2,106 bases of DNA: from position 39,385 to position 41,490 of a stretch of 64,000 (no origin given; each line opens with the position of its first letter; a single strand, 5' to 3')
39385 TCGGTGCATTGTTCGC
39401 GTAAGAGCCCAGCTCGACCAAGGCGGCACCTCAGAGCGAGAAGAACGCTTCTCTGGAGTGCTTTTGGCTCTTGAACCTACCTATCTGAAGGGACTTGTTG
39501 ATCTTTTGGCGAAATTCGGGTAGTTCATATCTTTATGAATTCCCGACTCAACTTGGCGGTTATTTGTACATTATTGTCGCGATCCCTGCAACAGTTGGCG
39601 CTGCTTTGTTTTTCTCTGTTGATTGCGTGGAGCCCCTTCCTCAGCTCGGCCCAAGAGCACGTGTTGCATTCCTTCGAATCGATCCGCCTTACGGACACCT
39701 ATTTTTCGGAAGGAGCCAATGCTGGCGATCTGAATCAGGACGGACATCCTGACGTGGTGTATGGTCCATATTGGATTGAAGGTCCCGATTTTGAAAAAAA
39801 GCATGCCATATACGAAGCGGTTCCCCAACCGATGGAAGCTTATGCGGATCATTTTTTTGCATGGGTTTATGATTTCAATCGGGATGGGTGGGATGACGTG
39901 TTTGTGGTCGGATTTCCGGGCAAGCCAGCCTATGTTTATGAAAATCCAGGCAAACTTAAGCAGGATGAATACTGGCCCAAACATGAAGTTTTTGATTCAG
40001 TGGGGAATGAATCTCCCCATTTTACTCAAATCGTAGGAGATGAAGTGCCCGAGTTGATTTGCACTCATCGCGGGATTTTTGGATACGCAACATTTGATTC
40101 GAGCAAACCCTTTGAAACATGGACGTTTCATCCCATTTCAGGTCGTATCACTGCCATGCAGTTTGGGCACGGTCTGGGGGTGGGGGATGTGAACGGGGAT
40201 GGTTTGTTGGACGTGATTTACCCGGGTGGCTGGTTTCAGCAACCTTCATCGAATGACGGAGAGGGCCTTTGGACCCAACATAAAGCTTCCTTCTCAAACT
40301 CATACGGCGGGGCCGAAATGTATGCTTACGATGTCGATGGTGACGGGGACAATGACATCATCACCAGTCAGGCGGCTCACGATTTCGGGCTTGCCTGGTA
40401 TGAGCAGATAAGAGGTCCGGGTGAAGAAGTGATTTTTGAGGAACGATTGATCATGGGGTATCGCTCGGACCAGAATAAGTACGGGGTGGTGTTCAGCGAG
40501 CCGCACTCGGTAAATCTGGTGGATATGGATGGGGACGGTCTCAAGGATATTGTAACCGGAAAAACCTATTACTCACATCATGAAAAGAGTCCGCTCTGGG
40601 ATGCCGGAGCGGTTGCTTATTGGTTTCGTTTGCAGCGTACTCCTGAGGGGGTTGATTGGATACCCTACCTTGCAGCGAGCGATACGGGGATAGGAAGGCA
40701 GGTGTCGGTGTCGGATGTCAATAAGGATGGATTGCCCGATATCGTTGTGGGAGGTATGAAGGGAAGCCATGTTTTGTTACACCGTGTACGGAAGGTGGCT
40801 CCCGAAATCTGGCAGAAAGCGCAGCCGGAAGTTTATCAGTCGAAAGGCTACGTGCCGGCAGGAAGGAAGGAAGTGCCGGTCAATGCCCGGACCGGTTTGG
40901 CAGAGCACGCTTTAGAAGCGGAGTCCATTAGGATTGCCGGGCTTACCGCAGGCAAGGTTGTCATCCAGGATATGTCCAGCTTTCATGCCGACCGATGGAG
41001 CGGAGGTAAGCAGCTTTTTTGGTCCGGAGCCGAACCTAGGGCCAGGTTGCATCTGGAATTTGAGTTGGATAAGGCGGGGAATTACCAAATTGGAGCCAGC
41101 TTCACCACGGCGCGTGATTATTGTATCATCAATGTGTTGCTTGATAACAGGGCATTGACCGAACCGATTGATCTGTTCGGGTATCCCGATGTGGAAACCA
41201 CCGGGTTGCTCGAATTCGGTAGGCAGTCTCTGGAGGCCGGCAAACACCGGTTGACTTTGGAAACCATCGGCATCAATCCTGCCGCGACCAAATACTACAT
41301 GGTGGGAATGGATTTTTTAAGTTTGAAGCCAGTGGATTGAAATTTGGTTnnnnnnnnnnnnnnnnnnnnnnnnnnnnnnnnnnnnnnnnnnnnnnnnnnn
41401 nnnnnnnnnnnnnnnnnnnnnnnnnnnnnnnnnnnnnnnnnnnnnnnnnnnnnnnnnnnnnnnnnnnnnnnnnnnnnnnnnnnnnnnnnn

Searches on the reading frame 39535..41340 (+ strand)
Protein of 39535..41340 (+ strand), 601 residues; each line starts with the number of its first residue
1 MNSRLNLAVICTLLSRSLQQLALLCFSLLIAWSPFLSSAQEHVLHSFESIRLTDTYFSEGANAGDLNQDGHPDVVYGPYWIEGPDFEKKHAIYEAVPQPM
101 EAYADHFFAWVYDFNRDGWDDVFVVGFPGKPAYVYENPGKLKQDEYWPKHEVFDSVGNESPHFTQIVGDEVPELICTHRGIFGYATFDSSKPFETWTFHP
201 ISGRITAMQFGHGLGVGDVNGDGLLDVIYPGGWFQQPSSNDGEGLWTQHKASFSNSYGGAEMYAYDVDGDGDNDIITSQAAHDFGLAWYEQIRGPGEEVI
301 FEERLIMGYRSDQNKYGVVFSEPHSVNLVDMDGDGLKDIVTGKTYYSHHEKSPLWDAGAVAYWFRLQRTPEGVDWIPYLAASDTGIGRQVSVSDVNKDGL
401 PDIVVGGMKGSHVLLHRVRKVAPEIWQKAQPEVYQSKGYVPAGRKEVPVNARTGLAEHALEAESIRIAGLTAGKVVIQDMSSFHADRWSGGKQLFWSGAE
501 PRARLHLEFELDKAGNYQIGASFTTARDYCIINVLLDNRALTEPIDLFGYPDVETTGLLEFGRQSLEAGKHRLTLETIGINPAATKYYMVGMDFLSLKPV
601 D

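Call 67: search_protein_families(library=pfam, proteins=[window:39535-41340:+], max_evalue=0.001)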
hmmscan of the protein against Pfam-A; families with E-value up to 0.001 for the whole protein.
window:39535-41340:+ (601 aa): 2 families
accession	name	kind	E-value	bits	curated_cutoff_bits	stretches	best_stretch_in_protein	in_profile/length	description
PF13517.12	FG-GAP_3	-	8.2e-26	90.8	26.9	2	330-405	1-61/61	FG-GAP-like repeat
PF01839.29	FG-GAP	-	1.1e-21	76.7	22.1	1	387-406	2-21/37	FG-GAP repeat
